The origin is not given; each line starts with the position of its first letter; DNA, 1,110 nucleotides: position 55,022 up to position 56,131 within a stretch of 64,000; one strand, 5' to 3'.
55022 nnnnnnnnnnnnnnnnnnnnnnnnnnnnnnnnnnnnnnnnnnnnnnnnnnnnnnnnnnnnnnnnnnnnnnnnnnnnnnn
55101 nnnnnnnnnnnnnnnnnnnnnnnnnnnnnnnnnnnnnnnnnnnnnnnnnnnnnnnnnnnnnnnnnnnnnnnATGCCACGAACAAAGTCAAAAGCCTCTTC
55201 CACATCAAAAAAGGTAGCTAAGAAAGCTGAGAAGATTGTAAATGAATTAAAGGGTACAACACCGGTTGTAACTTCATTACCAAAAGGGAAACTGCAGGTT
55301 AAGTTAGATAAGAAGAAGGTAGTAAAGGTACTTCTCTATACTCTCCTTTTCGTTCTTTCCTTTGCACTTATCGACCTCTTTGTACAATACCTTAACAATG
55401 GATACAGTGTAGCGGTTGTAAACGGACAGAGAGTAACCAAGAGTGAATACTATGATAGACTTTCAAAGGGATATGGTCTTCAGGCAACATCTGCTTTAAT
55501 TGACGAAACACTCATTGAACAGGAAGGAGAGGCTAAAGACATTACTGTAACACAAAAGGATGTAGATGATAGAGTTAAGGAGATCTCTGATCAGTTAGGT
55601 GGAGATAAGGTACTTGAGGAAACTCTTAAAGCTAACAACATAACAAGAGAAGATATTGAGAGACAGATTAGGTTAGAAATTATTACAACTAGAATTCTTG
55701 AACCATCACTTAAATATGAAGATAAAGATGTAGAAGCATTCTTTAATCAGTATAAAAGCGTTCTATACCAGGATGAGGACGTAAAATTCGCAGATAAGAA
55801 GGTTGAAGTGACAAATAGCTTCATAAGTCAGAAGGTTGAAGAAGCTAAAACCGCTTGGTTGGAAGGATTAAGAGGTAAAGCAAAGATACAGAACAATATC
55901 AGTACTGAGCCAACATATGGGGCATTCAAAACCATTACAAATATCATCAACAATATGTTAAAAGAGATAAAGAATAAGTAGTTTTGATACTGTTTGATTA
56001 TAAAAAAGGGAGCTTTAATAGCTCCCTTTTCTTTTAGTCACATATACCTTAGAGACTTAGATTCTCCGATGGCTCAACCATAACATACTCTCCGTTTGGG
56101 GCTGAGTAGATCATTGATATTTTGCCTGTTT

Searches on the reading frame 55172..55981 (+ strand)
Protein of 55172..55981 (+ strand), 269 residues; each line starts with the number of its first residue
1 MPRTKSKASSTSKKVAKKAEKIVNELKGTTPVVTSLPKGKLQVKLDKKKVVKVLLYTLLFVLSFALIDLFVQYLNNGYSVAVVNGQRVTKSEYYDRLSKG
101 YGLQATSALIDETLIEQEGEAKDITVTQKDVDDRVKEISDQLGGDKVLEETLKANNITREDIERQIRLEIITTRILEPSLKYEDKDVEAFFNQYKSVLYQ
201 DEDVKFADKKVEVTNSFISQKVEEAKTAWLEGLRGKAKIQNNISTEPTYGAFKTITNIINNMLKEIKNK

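Call 17: search_protein_families(library=pfam, proteins=[window:55172-55981:+], max_evalue=0.0001)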
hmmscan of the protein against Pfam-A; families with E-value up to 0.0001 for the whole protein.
window:55172-55981:+ (269 aa): 2 families
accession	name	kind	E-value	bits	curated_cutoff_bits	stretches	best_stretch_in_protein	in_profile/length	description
PF13624.11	SurA_N_3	-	3.8e-11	43.5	27.2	1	103-175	85-161/162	SurA-like N-terminal domain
PF13623.11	SurA_N_2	-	2e-05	24.9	28.5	0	51-97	11-60/145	SurA-like N-terminal domain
